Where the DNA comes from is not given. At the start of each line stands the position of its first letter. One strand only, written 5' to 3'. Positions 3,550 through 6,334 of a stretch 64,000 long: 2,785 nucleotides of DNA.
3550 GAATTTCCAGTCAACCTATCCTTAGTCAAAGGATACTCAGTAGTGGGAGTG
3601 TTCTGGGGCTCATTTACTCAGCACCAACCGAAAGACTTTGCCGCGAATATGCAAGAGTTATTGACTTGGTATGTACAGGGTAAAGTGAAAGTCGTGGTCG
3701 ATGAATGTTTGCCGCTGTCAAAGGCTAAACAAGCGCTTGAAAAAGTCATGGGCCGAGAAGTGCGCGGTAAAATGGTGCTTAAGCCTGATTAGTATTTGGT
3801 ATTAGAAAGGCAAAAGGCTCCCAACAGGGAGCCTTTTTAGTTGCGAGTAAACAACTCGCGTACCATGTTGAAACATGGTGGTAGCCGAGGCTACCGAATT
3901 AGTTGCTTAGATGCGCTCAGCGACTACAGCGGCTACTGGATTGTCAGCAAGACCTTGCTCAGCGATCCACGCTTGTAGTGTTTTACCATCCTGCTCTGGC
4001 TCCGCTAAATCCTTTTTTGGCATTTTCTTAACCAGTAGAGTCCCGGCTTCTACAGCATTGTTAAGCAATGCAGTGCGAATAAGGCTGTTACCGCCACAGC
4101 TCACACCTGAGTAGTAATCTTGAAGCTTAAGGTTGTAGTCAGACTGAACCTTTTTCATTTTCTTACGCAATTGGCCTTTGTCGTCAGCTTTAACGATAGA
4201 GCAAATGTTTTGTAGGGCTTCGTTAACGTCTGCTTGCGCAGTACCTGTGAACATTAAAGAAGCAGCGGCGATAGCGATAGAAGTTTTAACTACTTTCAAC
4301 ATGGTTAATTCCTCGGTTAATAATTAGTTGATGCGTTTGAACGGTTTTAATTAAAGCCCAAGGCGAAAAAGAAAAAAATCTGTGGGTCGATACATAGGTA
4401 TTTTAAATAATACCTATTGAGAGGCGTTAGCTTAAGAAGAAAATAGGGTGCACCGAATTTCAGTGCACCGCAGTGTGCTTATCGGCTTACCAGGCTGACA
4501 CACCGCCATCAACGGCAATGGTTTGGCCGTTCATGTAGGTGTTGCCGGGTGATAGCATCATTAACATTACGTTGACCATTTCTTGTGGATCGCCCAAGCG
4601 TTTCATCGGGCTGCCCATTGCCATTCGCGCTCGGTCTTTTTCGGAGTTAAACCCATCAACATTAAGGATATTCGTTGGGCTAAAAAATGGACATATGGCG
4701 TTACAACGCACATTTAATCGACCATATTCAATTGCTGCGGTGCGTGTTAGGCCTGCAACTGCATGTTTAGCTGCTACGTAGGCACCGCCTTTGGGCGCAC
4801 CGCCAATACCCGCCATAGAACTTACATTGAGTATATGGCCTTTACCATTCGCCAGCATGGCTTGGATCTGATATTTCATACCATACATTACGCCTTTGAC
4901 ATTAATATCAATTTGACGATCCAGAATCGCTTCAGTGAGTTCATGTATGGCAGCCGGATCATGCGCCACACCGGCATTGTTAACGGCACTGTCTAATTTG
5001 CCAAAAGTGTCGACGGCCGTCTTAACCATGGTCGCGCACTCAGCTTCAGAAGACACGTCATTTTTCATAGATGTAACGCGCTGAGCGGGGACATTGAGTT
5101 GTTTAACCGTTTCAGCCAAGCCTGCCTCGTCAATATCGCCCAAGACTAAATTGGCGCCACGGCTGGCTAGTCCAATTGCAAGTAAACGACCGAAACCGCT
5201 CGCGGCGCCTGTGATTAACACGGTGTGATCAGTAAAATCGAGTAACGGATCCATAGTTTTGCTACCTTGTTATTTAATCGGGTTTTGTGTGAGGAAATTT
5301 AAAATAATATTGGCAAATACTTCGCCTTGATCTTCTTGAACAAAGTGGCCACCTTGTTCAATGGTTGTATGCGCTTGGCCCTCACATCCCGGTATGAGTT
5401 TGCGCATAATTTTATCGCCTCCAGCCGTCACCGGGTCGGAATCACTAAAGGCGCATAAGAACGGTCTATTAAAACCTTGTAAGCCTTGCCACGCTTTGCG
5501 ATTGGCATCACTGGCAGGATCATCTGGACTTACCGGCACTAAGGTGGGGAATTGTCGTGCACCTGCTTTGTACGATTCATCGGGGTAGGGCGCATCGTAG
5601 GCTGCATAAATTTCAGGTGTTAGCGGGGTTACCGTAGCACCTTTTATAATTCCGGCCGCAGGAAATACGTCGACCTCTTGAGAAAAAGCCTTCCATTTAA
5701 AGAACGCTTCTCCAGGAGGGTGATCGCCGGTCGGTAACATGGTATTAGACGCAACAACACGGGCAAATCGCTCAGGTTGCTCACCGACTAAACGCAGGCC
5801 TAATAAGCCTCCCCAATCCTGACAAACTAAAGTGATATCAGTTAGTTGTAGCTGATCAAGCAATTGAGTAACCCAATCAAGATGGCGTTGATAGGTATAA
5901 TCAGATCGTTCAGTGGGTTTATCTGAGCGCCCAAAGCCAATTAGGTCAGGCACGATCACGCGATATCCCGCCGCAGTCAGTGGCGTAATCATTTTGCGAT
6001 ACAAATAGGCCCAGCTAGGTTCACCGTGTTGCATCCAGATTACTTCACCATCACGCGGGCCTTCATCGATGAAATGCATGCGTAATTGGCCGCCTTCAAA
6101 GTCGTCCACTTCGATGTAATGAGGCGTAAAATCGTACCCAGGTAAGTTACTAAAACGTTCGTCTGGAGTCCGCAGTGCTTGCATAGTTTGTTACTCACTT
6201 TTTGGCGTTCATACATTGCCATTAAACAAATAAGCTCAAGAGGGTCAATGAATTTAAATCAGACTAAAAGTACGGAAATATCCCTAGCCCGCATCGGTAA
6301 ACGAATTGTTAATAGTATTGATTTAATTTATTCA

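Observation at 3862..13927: Two ~540 bp direct repeats (~97% identical), each carrying a 131-aa secreted-protein gene, bracket a 9.5 kb catabolic gene block. All coding differences between the copies are synonymous.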

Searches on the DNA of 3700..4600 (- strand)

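Call 40: search_rna_families(source=window, start=3700, end=4600, threshold=evalue, max_evalue=1)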
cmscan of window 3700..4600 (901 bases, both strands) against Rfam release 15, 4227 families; matches with E-value up to 1: 3.
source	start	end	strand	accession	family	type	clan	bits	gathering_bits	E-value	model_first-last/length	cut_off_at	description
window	3780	3842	+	RF01859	Phe_leader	Cis-reg; leader;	-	24.8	55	0.12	1-125/125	no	Phenylalanine leader peptide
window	3807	3867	-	RF01859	Phe_leader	Cis-reg; leader;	-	23.9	55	0.18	1-125/125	no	Phenylalanine leader peptide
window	3804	3838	-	RF00489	ctRNA_p42d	Gene; antisense;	-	17.8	50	0.79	1-46/46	no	ctRNA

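Call 83: search_rna_families(source=L076, start=9850, end=10600, threshold=evalue, max_evalue=1)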
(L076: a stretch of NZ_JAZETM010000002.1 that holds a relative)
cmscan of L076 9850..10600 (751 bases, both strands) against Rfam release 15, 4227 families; matches with E-value up to 1: 1.
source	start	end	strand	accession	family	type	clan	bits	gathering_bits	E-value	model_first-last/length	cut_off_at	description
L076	10485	10598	-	RF00195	RsmY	Gene; sRNA;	CL00106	20.2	57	0.013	1-121/121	no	RsmY RNA family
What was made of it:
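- On Any Rfam 15 family: Only noise below the gathering scores, both in window 3700-4600 and in L076 9850-10600 (calls 40, 83).
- Closest known: OppZ and CarZ, autoregulatory 3'UTR-derived sRNAs of Vibrio cholerae. Different: There is no sequence or Rfam relationship (calls 40, 83).
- Tried and rejected: Rfam found no family (calls 40, 83).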

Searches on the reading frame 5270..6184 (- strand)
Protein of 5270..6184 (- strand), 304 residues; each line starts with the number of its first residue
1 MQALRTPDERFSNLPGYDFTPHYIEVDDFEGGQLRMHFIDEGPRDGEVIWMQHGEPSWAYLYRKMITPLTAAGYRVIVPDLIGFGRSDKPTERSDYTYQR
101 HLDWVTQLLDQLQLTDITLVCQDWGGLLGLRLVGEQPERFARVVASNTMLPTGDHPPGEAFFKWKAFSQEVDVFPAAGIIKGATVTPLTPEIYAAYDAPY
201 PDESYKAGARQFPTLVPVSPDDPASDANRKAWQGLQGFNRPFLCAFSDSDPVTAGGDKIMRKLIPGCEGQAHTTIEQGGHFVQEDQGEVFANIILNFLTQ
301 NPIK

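Call 7: search_protein_families(library=pfam, proteins=[window:5270-6184:-])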
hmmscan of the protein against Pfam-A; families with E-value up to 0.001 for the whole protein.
window:5270-6184:- (304 aa): 3 families
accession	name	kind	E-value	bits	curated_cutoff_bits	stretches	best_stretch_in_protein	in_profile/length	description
PF00561.26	Abhydrolase_1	-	6.9e-26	91.8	25.8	1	50-285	4-243/245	alpha/beta hydrolase fold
PF12697.13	Abhydrolase_6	-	2.7e-17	64.6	26.3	1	53-292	5-216/217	Alpha/beta hydrolase family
PF12146.15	Hydrolase_4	-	1.5e-08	34.7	27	1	48-155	6-116/239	Serine aminopeptidase, S33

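Call 47: search_protein_families(library=ncbifam, proteins=[window:5270-6184:-], max_evalue=0.01)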
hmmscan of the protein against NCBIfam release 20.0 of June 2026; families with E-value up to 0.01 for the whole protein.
window:5270-6184:- (304 aa): 18 families
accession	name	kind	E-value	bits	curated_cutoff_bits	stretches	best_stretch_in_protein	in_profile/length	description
NF002043.0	PRK00870.1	subfamily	1.6e-144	480.9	265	1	1-301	1-301/302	haloalkane dehalogenase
NF002938.0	PRK03592.1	equivalog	4.1e-38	131.4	241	1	33-300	19-291/298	haloalkane dehalogenase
NF002873.0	PRK03204.1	equivalog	4.1e-24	85.4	466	1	28-154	18-140/286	haloalkane dehalogenase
NF045632.1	hydroxlase_HsaD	equivalog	5.1e-14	51.9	400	1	32-145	20-134/290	4,5:9,10-diseco-3-hydroxy-5,9,17-trioxoandrosta-1(10),2-diene-4-oate hydrolase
TIGR02427.1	protocat_pcaD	equivalog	3.1e-13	49.7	255.85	1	61-149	28-113/251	3-oxoadipate enol-lactonase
TIGR03056.1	bchO_mg_che_rel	equivalog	4.2e-13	49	172.55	1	32-150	14-130/278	alpha/beta fold hydrolase BchO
TIGR01250.1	pro_imino_pep_2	subfamily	2.5e-11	43.7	167.65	1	48-149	27-130/288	proline iminopeptidase-family hydrolase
TIGR03343.1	biphenyl_bphD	equivalog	5e-11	42.3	462.15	1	20-145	6-131/282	2-hydroxy-6-oxo-6-phenylhexa-2,4-dienoate hydrolase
NF051488.1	bifunc_PcaDC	exception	2.1e-10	40.3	390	1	61-153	27-116/375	bifunctional 3-oxoadipate enol-lactonase/4-carboxymuconolactone decarboxylase PcaDC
NF004514.1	PRK05855.1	equivalog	1.7e-09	36.8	455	1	33-147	9-121/578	SDR family oxidoreductase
NF045945.1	ProImpepLactob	equivalog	2.6e-09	37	400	1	45-148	26-131/293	proline iminopeptidase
TIGR03695.1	menH_SHCHC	equivalog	9.5e-08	31.8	208.55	1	49-146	5-102/252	2-succinyl-6-hydroxy-2,4-cyclohexadiene-1-carboxylate synthase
NF011457.0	PRK14875.1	equivalog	2.5e-07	30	307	1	35-143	121-226/372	acetoin dehydrogenase dihydrolipoyllysine-residue acetyltransferase subunit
NF045948.1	ProImpepThrmp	equivalog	2.8e-07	30.3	500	1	49-131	28-111/291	proline iminopeptidase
TIGR03611.1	RutD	equivalog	3.1e-07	30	238.5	1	60-148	27-113/258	pyrimidine utilization protein D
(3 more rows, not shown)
